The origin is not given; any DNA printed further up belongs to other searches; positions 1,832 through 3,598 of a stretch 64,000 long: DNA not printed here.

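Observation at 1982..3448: HAO-family octahaem cytochrome encoded as the third gene of a bc-complex operon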

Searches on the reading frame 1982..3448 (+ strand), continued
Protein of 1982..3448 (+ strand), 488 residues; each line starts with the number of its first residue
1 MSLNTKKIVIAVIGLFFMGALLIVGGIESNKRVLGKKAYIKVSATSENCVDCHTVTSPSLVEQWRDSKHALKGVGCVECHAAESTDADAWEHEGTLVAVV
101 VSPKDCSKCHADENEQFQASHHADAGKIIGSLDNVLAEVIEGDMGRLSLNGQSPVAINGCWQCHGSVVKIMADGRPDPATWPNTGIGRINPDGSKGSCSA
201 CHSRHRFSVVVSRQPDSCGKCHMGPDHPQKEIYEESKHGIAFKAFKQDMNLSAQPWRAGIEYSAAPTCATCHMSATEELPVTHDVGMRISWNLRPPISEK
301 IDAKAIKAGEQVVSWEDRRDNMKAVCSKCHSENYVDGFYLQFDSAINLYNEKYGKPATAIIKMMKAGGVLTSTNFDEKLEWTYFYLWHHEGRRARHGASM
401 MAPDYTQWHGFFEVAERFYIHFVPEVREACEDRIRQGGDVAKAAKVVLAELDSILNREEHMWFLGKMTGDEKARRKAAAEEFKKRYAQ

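Call 5: find_homologous_proteins(query=window:1982-3448:+, max_evalue=0.00001)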
Query window:1982-3448:+ (488 aa): 8000 proteins with E <= 0.00001 among 8000 candidates; the best 120 are listed.
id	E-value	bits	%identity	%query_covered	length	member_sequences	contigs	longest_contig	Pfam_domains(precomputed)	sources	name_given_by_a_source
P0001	0.0e+0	1059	90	100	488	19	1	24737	PF09699.16,PF14537.12,PF13435.12,PF13447.12,PF14522.12,PF22113.2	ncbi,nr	ncbi:MAG: hydroxylamine oxidoreductase [Nitrospina sp.]|nr:hydroxylamine oxidoreductase [Nitrospina 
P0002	0.0e+0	1037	88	100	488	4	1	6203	PF09699.16,PF14537.12,PF13435.12,PF02335.21,PF13447.12,PF14522.12,PF22113.2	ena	-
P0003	3.9e-287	971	81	100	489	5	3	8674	PF09699.16,PF14537.12,PF13435.12,PF02335.21,PF13447.12,PF14522.12,PF22113.2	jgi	jgi:hydroxylamine dehydrogenase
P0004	2.5e-285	965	82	100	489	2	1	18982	PF09699.16,PF14537.12,PF13435.12,PF13447.12,PF14522.12,PF22113.2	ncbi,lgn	-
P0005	1.5e-284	962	90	90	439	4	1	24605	PF14537.12,PF13435.12,PF13447.12,PF14522.12,PF22113.2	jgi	-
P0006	8.4e-284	960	80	100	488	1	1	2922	PF09699.16,PF14537.12,PF13435.12,PF02335.21,PF13447.12,PF14522.12,PF22113.2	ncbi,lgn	ncbi:MAG: multiheme c-type cytochrome [Nitrospinales bacterium]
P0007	1.4e-283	959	82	100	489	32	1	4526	PF09699.16,PF14537.12,PF13435.12,PF13447.12,PF14522.12,PF22113.2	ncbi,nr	ncbi:cytochrome c3 family protein [bacterium AH-315-C08]|nr:cytochrome c3 family protein [bacterium 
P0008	5.8e-283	957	82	100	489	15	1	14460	PF09699.16,PF14537.12,PF13435.12,PF13447.12,PF14522.12,PF22113.2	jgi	jgi:hydroxylamine dehydrogenase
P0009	1.9e-280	949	80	100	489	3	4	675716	PF09699.16,PF14537.12,PF13435.12,PF13447.12,PF14522.12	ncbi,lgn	-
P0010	1.1e-277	940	79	100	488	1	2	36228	PF09699.16,PF14537.12,PF13435.12,PF03264.20,PF13447.12,PF14522.12,PF22113.2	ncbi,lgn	ncbi:MAG: multiheme c-type cytochrome [Nitrospinales bacterium]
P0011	9.4e-275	930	78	97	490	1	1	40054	PF09699.16,PF14537.12,PF13435.12,PF03264.20,PF13447.12,PF14522.12,PF22113.2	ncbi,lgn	-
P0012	7.1e-268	907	76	100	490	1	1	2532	PF14537.12,PF13435.12,PF02335.21,PF13447.12,PF14522.12,PF22113.2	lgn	-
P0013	5.6e-252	855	72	100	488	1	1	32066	PF14537.12,PF13435.12,PF13447.12,PF14522.12,PF22113.2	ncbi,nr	ncbi:hydroxylamine oxidoreductase [bacterium]|nr:hydroxylamine oxidoreductase [bacterium]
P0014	4.8e-248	842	71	100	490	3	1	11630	PF14537.12,PF13435.12,PF03264.20,PF13447.12,PF14522.12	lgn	-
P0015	4.7e-207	707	59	100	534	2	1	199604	PF09699.16,PF14537.12,PF13435.12,PF13447.12,PF14522.12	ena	-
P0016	2.8e-203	694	59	100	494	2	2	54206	PF09699.16,PF14537.12,PF13435.12,PF13447.12,PF14522.12,PF22113.2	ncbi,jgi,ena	-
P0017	5.3e-200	683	57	100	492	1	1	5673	PF09699.16,PF14537.12,PF13435.12,PF13447.12,PF14522.12,PF22113.2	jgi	-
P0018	5.7e-200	683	58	100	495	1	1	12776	PF09699.16,PF14537.12,PF13435.12,PF13447.12,PF14522.12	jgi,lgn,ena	-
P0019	6.7e-200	683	63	91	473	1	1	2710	PF09699.16,PF14537.12,PF13435.12,PF13447.12,PF14522.12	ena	-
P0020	1.2e-199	682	58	100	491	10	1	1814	PF09699.16,PF14537.12,PF13435.12,PF13447.12,PF14522.12,PF22113.2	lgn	-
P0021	1.6e-198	679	58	100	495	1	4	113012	PF09699.16,PF14537.12,PF13435.12,PF13447.12,PF14522.12,PF22113.2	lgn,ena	-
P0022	4.6e-198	677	56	100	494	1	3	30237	PF14537.12,PF13435.12,PF13447.12,PF14522.12,PF22113.2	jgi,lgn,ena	-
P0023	4.6e-198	677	58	100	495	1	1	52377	PF09699.16,PF14537.12,PF13435.12,PF13447.12,PF14522.12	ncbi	-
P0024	7.3e-198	676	56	100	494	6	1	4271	PF09699.16,PF14537.12,PF13435.12,PF13447.12,PF14522.12,PF22113.2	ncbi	-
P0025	4.3e-197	674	59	100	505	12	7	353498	PF09699.16,PF13435.12,PF13447.12,PF14522.12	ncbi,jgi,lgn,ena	jgi:hydroxylamine dehydrogenase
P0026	4.5e-197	674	57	100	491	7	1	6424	PF14537.12,PF13435.12,PF13447.12,PF14522.12,PF22113.2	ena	-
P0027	5.7e-197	673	57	100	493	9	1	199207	PF09699.16,PF14537.12,PF13435.12,PF13447.12,PF14522.12,PF22113.2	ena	-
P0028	6.7e-197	673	58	100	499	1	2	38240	PF09699.16,PF14537.12,PF13435.12,PF13447.12,PF14522.12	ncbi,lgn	-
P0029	7.1e-197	673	60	99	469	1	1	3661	PF09699.16,PF14537.12,PF13435.12,PF03264.20,PF13447.12,PF14522.12,PF22113.2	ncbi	-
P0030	8.9e-197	673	58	100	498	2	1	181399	PF09699.16,PF13435.12,PF13447.12,PF14522.12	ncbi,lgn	-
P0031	6.4e-196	670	56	100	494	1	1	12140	PF09699.16,PF14537.12,PF13435.12,PF13447.12,PF14522.12,PF22113.2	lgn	-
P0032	7.4e-196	670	58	100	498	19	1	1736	PF09699.16,PF13435.12,PF13447.12,PF14522.12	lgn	-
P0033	1.0e-195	669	56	100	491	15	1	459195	PF09699.16,PF14537.12,PF13435.12,PF13447.12,PF14522.12,PF22113.2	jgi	-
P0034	1.9e-195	668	62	92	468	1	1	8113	PF09699.16,PF14537.12,PF13435.12,PF13447.12,PF14522.12,PF22113.2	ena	-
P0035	1.9e-195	668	56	100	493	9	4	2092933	PF09699.16,PF14537.12,PF13435.12,PF13447.12,PF14522.12,PF22113.2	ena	-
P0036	2.0e-195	668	58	100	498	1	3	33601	PF09699.16,PF13435.12,PF13447.12,PF14522.12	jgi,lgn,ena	-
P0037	2.3e-195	668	58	100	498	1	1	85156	PF09699.16,PF13435.12,PF13447.12,PF14522.12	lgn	-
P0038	3.4e-195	668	57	100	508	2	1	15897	PF13435.12,PF13447.12,PF14522.12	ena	-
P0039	3.4e-195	668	58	100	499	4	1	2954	PF14537.12,PF13435.12,PF13447.12,PF14522.12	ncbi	-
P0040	6.1e-195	667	57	100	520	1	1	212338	PF09699.16,PF14537.12,PF13435.12,PF13447.12,PF14522.12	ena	-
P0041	7.2e-195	667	59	100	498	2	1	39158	PF09699.16,PF13435.12,PF13447.12,PF14522.12,PF22113.2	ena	-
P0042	9.5e-195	666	62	87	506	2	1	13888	PF09699.16,PF14537.12,PF13435.12,PF13447.12,PF14522.12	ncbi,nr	ncbi:MAG: hypothetical protein BMS9Abin06_0346 [Gammaproteobacteria bacterium]|nr:MAG: hypothetical 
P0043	2.3e-194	665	59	100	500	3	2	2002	PF09699.16,PF14537.12,PF13435.12,PF13447.12,PF14522.12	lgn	-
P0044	4.0e-194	664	59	100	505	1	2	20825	PF09699.16,PF13435.12,PF13447.12,PF14522.12,PF22113.2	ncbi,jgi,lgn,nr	ncbi:hydroxylamine oxidoreductase [Candidatus Poribacteria bacterium]|nr:hydroxylamine oxidoreductas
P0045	5.2e-194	664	56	100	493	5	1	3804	PF09699.16,PF14537.12,PF13435.12,PF13447.12,PF14522.12,PF22113.2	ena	-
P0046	6.5e-194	663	55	100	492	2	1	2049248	PF09699.16,PF14537.12,PF13435.12,PF13447.12,PF14522.12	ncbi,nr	ncbi:MAG: hydroxylamine oxidoreductase [Leptospiraceae bacterium]|nr:hydroxylamine oxidoreductase [L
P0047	7.6e-194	663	57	100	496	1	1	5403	PF09699.16,PF14537.12,PF13435.12,PF13447.12,PF14522.12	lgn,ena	-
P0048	9.5e-194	663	62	92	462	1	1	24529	PF09699.16,PF14537.12,PF13435.12,PF13447.12,PF14522.12,PF22113.2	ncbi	-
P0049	1.1e-193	663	57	100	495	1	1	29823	PF09699.16,PF14537.12,PF13435.12,PF13447.12,PF14522.12,PF22113.2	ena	-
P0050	1.4e-193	662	58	97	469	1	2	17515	PF09699.16,PF14537.12,PF13435.12,PF13447.12,PF14522.12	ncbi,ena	ncbi:MAG: multiheme c-type cytochrome [Candidatus Zixiibacteriota bacterium]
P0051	1.6e-193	662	59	97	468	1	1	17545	PF09699.16,PF14537.12,PF13435.12,PF13447.12,PF14522.12,PF22113.2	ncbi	ncbi:MAG: multiheme c-type cytochrome [bacterium]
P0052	2.4e-193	662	57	100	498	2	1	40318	PF09699.16,PF14537.12,PF13435.12,PF13447.12,PF14522.12,PF22113.2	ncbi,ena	-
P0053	2.5e-193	661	60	95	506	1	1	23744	PF09699.16,PF14537.12,PF13435.12,PF13447.12,PF14522.12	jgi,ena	-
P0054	3.3e-193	661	55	100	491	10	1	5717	PF09699.16,PF14537.12,PF13435.12,PF13447.12,PF14522.12,PF22113.2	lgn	-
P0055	3.5e-193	661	56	100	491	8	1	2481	PF09699.16,PF14537.12,PF13435.12,PF13447.12,PF14522.12,PF22113.2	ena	-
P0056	3.6e-193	661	57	100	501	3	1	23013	PF09699.16,PF14537.12,PF13435.12,PF13447.12,PF14522.12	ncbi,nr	ncbi:hydroxylamine oxidoreductase [candidate division KSB1 bacterium]|nr:hydroxylamine oxidoreductas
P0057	4.7e-193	661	56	100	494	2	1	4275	PF09699.16,PF14537.12,PF13435.12,PF13447.12,PF14522.12,PF22113.2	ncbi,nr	ncbi:MAG: multiheme c-type cytochrome [Spirochaetia bacterium]|nr:multiheme c-type cytochrome [Spiro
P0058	6.2e-193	660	58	100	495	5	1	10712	PF13435.12,PF13447.12,PF14522.12,PF22113.2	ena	-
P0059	9.9e-193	659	57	100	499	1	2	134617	PF14537.12,PF13435.12,PF13447.12,PF14522.12,PF22113.2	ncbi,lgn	-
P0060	1.0e-192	659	56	100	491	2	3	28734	PF14537.12,PF13435.12,PF13447.12,PF14522.12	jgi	-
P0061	1.3e-192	659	56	99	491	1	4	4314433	PF09699.16,PF14537.12,PF13435.12,PF13447.12,PF14522.12,PF22113.2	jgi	-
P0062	1.6e-192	659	56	100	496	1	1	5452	PF09699.16,PF14537.12,PF13435.12,PF13447.12,PF14522.12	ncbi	-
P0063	1.6e-192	659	55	100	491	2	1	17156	PF09699.16,PF14537.12,PF13435.12,PF13447.12,PF14522.12,PF22113.2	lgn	-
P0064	1.9e-192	659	55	100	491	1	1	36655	PF14537.12,PF13435.12,PF13447.12,PF14522.12,PF22113.2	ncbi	-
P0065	2.6e-192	658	59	94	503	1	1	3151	PF09699.16,PF14537.12,PF13435.12,PF13447.12,PF14522.12,PF22113.2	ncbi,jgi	-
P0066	3.3e-192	658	58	100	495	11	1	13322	PF09699.16,PF13435.12,PF13447.12,PF14522.12,PF22113.2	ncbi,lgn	-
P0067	3.3e-192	658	60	92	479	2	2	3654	PF09699.16,PF14537.12,PF13435.12,PF13447.12,PF14522.12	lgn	-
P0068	3.4e-192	658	57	100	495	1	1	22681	PF09699.16,PF14537.12,PF13435.12,PF13447.12,PF14522.12,PF22113.2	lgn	-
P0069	3.5e-192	658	62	91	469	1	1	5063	PF09699.16,PF14537.12,PF13435.12,PF13447.12,PF14522.12,PF22113.2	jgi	jgi:hydroxylamine dehydrogenase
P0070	3.7e-192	658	56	100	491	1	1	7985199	PF09699.16,PF14537.12,PF13435.12,PF13447.12,PF14522.12,PF22113.2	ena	-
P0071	5.9e-192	657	62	91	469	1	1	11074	PF09699.16,PF14537.12,PF13435.12,PF13447.12,PF14522.12,PF22113.2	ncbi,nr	ncbi:MAG: multiheme c-type cytochrome [candidate division Zixibacteria bacterium]|nr:multiheme c-typ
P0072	7.0e-192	657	58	100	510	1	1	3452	PF09699.16,PF14537.12,PF13435.12,PF13447.12,PF14522.12,PF22113.2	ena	-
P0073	7.4e-192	657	58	99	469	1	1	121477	PF09699.16,PF14537.12,PF13435.12,PF13447.12,PF14522.12,PF22113.2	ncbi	-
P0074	8.2e-192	656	60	97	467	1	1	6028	PF09699.16,PF14537.12,PF13435.12,PF13447.12,PF14522.12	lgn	-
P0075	9.3e-192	656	57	100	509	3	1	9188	PF09699.16,PF13435.12,PF13447.12,PF14522.12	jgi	-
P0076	1.0e-191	656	58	100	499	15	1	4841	PF09699.16,PF13435.12,PF13447.12,PF14522.12,PF22113.2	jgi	jgi:hypothetical protein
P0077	1.1e-191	656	57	100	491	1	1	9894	PF09699.16,PF14537.12,PF13435.12,PF13447.12,PF14522.12,PF22113.2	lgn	-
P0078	1.2e-191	656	55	100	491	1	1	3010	PF09699.16,PF14537.12,PF13435.12,PF13447.12,PF14522.12,PF22113.2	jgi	jgi:hypothetical protein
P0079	1.9e-191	655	55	100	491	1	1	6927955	PF09699.16,PF14537.12,PF13435.12,PF13447.12,PF14522.12,PF22113.2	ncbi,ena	-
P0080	1.9e-191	655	59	97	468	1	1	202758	PF09699.16,PF14537.12,PF13435.12,PF13447.12,PF14522.12,PF22113.2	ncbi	-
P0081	2.4e-191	655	57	100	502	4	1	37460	PF13435.12,PF13447.12,PF14522.12,PF22113.2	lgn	-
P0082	2.4e-191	655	62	92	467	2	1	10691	PF14537.12,PF13435.12,PF13447.12,PF14522.12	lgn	-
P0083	2.7e-191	655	58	99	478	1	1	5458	PF09699.16,PF14537.12,PF13435.12,PF03264.20,PF13447.12,PF14522.12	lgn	-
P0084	4.0e-191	654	59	98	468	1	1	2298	PF14537.12,PF13435.12,PF13447.12,PF14522.12,PF22113.2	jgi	jgi:formate-dependent nitrite reductase cytochrome c552 subunit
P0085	6.7e-191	653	57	100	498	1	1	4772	PF09699.16,PF13435.12,PF13447.12,PF14522.12,PF22113.2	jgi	jgi:hypothetical protein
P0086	8.4e-191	653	60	92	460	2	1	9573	PF09699.16,PF14537.12,PF13435.12,PF13447.12,PF14522.12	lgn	-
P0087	9.1e-191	653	55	100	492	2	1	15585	PF09699.16,PF14537.12,PF13435.12,PF13447.12,PF14522.12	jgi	jgi:hydroxylamine dehydrogenase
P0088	9.4e-191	653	59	94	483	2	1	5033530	PF09699.16,PF14537.12,PF13435.12,PF13447.12,PF14522.12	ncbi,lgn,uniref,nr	ncbi:multiheme c-type cytochrome [Teredinibacter sp. KSP-S5-2]|uniref:multiheme c-type cytochrome n=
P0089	1.0e-190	653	60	92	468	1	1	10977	PF09699.16,PF14537.12,PF13435.12,PF13447.12,PF14522.12,PF22113.2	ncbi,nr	ncbi:MAG: multiheme c-type cytochrome [bacterium]|nr:multiheme c-type cytochrome [bacterium]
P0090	1.0e-190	653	61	92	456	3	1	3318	PF14537.12,PF13435.12,PF13447.12,PF14522.12,PF22113.2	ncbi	-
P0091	1.3e-190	652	60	92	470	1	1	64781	PF14537.12,PF13435.12,PF13447.12,PF14522.12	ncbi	ncbi:MAG: multiheme c-type cytochrome [Candidatus Zixiibacteriota bacterium]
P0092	1.3e-190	652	55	100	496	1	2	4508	PF14537.12,PF13435.12,PF13447.12,PF14522.12,PF22113.2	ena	-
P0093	1.7e-190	652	62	92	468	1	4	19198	PF14537.12,PF13435.12,PF13447.12,PF14522.12,PF22113.2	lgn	-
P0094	1.8e-190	652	57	100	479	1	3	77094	PF09699.16,PF14537.12,PF13435.12,PF13447.12,PF14522.12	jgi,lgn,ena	-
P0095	1.9e-190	652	59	97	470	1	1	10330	PF14537.12,PF13435.12,PF13447.12,PF14522.12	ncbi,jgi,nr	ncbi:MAG: hydroxylamine oxidoreductase [FCB group bacterium]|nr:hydroxylamine oxidoreductase [FCB gr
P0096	2.0e-190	652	56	100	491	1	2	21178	PF09699.16,PF14537.12,PF13435.12,PF13447.12,PF14522.12,PF22113.2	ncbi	-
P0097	2.1e-190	652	61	92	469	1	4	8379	PF09699.16,PF14537.12,PF13435.12,PF13447.12,PF14522.12,PF22113.2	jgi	jgi:hydroxylamine dehydrogenase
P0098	2.3e-190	652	55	100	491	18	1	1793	PF09699.16,PF14537.12,PF13435.12,PF13447.12,PF14522.12,PF22113.2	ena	-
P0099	2.4e-190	652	55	100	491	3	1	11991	PF09699.16,PF14537.12,PF13435.12,PF13447.12,PF14522.12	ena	-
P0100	2.4e-190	652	54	100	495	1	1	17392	PF09699.16,PF14537.12,PF13435.12,PF22678.2,PF13447.12,PF14522.12,PF22113.2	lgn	-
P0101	2.5e-190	652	57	100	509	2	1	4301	PF13435.12,PF13447.12,PF14522.12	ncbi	-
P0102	2.5e-190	652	60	93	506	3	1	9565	PF09699.16,PF14537.12,PF13435.12,PF13447.12,PF14522.12,PF22113.2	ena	-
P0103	2.6e-190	651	56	99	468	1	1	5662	PF14537.12,PF13435.12,PF13447.12,PF14522.12,PF22113.2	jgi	-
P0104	2.8e-190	651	55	100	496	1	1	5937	PF14537.12,PF13435.12,PF13447.12,PF14522.12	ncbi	-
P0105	3.2e-190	651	57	100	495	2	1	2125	PF09699.16,PF14537.12,PF13435.12,PF13447.12,PF14522.12,PF22113.2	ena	-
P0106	3.3e-190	651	62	92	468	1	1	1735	PF14537.12,PF13435.12,PF13447.12,PF14522.12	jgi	jgi:hydroxylamine dehydrogenase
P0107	3.5e-190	651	59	93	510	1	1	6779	PF09699.16,PF14537.12,PF13435.12,PF13447.12,PF14522.12,PF22113.2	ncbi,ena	-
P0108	3.6e-190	651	58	99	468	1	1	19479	PF14537.12,PF13435.12,PF13447.12,PF14522.12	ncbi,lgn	-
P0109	4.0e-190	651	59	97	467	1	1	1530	PF09699.16,PF14537.12,PF13435.12,PF13447.12,PF14522.12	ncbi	-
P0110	4.3e-190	651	56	100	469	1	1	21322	PF09699.16,PF14537.12,PF13435.12,PF13447.12,PF14522.12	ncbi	-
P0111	5.4e-190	650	61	92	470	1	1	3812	PF14537.12,PF13435.12,PF13447.12,PF14522.12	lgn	-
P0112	6.5e-190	650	57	98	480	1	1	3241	PF09699.16,PF14537.12,PF13435.12,PF13447.12,PF14522.12,PF22113.2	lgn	-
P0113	6.8e-190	650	56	100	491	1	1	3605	PF09699.16,PF14537.12,PF13435.12,PF13447.12,PF14522.12,PF22113.2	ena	-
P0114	8.8e-190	650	62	92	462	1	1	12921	PF09699.16,PF14537.12,PF13435.12,PF13447.12,PF14522.12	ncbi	-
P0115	9.1e-190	650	58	99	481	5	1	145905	PF09699.16,PF14537.12,PF13435.12,PF13447.12,PF14522.12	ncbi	-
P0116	1.3e-189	649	60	93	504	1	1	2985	PF09699.16,PF14537.12,PF13435.12,PF13447.12,PF14522.12,PF22113.2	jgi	jgi:cytochrome c553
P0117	1.3e-189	649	60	92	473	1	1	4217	PF09699.16,PF14537.12,PF13435.12,PF13447.12,PF14522.12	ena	-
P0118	1.8e-189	649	58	98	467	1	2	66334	PF14537.12,PF13435.12,PF13447.12,PF14522.12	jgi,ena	-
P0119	2.4e-189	648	55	100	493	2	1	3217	PF09699.16,PF14537.12,PF13435.12,PF13447.12,PF14522.12,PF22113.2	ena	-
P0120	2.4e-189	648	57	99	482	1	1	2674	PF09699.16,PF14537.12,PF13435.12,PF13447.12,PF14522.12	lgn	-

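Call 6: search_protein_families(library=ncbifam, proteins=[window:1982-3448:+], max_evalue=0.01)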
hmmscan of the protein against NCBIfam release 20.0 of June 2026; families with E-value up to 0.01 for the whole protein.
window:1982-3448:+ (488 aa): 7 families
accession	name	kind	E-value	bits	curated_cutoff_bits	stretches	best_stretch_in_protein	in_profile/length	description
NF052343.1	hydrazine_HDH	equivalog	3.4e-21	75.2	900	2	194-387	221-400/564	hydrazine dehydrogenase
TIGR03508.1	decahem_SO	subfamily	1.8e-14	53.9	192.2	2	30-122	54-137/258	DmsE family decaheme c-type cytochrome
TIGR03153.1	cytochr_NrfH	equivalog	8.9e-09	35.5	134.2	1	33-84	15-63/138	cytochrome c nitrite reductase small subunit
NF041028.1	decahem_GSU2203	exception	1.5e-08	34.2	325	1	38-122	93-168/317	GSU2203 family decaheme c-type cytochrome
TIGR03152.1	cyto_c552_HCOOH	exception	5.7e-05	22.1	692.5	0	61-120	232-293/441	ammonia-forming nitrite reductase cytochrome c552 subunit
NF041198.1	UshA_like_PCGU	equivalog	5.9e-05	21.8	275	1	47-116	443-514/519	UshA-like (seleno)protein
NF008339.0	PRK11125.1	equivalog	0.00045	19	595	2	257-337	156-227/487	ammonia-forming cytochrome c nitrite reductase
